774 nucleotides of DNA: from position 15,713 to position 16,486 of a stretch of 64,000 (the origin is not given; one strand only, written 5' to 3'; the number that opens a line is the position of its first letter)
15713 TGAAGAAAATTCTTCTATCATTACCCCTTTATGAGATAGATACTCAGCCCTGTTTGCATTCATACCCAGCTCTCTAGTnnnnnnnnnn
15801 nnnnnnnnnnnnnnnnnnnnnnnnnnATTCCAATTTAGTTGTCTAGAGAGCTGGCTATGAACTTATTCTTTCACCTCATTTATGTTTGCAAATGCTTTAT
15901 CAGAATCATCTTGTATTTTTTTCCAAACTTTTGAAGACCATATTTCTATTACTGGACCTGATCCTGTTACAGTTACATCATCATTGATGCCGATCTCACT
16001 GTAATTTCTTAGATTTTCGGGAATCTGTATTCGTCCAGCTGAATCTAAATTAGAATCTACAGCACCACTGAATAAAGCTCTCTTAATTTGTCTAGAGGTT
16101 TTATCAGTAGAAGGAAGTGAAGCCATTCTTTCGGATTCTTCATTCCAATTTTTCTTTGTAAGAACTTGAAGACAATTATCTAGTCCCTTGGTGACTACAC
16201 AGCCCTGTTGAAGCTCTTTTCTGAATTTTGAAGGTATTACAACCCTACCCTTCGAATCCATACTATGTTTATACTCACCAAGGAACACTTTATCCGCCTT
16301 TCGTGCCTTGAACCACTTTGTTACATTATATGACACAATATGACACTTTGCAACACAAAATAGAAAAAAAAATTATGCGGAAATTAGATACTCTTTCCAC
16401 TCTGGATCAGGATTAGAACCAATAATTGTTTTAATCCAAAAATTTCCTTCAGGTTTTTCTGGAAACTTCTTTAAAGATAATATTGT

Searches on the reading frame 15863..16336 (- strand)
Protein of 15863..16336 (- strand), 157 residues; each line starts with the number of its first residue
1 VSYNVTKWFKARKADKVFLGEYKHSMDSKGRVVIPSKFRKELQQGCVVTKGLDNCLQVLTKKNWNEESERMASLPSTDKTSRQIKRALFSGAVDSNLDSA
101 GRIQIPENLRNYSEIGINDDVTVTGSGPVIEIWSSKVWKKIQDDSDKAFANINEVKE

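Call 29: find_encoding_contigs(protein=window:15863-16336:-, flank=10000, max_places=6)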
Protein window:15863-16336:- (157 aa): 11 contigs read that carry it; 6 places shown.
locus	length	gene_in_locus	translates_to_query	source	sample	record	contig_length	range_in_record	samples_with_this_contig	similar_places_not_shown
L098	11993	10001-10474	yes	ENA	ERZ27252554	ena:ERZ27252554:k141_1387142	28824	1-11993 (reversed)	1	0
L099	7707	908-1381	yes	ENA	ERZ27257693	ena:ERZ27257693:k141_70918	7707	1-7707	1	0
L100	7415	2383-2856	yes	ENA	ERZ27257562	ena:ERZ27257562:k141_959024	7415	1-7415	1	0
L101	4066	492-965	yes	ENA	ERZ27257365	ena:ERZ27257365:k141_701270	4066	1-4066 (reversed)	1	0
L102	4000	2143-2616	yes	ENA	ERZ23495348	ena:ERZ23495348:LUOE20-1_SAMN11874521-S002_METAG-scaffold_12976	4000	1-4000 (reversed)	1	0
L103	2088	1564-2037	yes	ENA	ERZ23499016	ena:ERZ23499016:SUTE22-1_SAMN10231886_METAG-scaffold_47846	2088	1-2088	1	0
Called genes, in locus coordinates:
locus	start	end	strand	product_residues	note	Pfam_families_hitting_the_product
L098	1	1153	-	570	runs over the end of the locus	PF02776:TPP_enzyme_N, PF00205:TPP_enzyme_M, PF02775:TPP_enzyme_C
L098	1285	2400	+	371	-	PF13484:Fer4_16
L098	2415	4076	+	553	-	PF00920:ILVD_EDD_N, PF24877:ILV_EDD_C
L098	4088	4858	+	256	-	-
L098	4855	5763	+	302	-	PF00480:ROK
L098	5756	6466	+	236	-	-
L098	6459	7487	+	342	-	PF00155:Aminotran_1_2 (weak), PF01212:Beta_elim_lyase, PF01041:DegT_DnrJ_EryC1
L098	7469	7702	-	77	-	-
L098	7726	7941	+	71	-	-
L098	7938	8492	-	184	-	PF00300:His_Phos_1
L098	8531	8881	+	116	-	PF11239:DUF3040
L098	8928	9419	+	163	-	PF13411:MerR_1, PF00376:MerR (weak)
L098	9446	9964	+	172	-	PF01844:HNH, PF14279:HNH_5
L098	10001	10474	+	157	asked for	PF02381:MraZ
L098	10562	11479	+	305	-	PF01795:Methyltransf_5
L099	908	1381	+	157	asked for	PF02381:MraZ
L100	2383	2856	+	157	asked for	PF02381:MraZ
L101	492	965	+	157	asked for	PF02381:MraZ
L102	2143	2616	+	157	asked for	PF02381:MraZ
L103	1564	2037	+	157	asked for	PF02381:MraZ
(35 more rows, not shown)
